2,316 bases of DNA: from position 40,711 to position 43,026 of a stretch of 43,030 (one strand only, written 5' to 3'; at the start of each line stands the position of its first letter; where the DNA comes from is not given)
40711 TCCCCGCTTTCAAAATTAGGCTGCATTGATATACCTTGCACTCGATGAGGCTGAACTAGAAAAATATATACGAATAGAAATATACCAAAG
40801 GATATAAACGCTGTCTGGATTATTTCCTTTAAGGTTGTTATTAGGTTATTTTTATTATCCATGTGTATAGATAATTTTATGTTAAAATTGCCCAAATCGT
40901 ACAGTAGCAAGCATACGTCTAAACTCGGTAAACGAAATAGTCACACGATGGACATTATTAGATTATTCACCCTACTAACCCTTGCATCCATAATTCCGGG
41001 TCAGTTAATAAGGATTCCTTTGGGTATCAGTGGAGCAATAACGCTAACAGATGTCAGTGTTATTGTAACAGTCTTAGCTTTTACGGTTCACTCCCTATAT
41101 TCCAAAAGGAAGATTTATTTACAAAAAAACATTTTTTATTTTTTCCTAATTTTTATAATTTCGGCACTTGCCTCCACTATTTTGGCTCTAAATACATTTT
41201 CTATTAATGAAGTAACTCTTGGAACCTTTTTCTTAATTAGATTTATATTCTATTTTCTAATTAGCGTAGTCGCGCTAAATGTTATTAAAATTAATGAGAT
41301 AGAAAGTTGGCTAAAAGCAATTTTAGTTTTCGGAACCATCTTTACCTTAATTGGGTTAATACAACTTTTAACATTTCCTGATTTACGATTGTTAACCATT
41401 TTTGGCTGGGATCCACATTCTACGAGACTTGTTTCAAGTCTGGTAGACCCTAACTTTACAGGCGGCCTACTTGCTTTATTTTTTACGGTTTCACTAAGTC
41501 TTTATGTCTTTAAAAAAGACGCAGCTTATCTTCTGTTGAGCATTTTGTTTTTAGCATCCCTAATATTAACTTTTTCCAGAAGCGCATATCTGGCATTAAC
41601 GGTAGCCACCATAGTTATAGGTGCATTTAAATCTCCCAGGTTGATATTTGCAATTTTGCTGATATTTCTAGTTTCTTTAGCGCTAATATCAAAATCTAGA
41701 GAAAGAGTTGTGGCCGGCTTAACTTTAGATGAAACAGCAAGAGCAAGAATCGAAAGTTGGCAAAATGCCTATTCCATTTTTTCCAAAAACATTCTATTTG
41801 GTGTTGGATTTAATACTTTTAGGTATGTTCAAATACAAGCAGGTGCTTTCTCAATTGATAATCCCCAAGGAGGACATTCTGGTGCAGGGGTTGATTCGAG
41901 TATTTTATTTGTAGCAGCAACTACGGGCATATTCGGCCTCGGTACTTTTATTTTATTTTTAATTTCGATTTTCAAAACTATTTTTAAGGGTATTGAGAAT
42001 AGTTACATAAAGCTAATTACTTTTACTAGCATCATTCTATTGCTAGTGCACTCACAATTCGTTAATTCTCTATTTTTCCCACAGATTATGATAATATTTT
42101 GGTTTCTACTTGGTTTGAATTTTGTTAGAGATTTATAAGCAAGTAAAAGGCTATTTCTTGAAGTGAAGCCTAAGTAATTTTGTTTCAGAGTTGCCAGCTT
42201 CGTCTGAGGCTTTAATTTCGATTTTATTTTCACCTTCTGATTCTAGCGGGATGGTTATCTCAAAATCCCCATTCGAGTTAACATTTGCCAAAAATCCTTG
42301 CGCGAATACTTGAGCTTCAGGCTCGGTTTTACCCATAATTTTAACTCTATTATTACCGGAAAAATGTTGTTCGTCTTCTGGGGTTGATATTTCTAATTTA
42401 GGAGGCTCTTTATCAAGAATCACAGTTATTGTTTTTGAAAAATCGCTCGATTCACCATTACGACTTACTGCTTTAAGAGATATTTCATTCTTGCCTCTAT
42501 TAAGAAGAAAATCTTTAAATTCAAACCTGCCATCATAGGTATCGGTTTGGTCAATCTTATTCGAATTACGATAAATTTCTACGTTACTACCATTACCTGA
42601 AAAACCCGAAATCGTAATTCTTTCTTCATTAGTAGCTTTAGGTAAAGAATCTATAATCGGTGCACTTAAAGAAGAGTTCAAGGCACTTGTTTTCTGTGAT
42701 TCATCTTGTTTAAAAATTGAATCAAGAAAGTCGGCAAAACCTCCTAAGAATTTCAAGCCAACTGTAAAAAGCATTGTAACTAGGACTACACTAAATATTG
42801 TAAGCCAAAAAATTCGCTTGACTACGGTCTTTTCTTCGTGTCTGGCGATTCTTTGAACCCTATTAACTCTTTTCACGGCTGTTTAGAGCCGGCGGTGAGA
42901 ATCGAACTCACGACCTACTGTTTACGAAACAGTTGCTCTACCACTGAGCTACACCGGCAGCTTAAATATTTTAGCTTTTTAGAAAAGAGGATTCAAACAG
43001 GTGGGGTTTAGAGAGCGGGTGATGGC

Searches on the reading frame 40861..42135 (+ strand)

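Call 78: search_protein_families(library=pfam, proteins=[window:40861-42135:+], max_evalue=0.001)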
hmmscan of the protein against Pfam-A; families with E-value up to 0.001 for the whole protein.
window:40861-42135:+ (425 aa): 1 family
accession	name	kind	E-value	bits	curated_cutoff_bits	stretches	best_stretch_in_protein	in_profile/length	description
PF04932.20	Wzy_C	-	2e-14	54.1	31.7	1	226-364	2-149/149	O-Antigen ligase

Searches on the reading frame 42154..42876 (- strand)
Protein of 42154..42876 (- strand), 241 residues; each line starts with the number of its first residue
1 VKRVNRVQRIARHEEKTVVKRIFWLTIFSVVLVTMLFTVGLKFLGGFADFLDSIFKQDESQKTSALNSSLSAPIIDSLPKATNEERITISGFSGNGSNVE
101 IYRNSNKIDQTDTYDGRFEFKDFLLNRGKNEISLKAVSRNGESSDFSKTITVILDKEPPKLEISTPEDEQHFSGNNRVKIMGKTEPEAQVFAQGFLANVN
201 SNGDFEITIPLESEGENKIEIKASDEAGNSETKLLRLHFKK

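Call 78: search_protein_families(library=pfam, proteins=[window:42154-42876:-], max_evalue=0.001)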
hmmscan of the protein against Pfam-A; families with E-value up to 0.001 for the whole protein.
window:42154-42876:- (241 aa): 4 families
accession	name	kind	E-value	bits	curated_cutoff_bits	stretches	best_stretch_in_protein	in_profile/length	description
PF09136.16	Glucodextran_B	-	3.1e-16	59.5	27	2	159-234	1-76/83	Glucodextranase, domain B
PF17936.7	Big_6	-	8.7e-07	29.5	27.6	1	176-230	13-73/83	Bacterial Ig domain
PF19077.6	Big_13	-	4e-06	27.7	27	0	197-234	56-94/102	Bacterial Ig-like domain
PF12733.13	Cadherin-like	-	0.00012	22.9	24.2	0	177-232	28-80/89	Cadherin-like beta sandwich domain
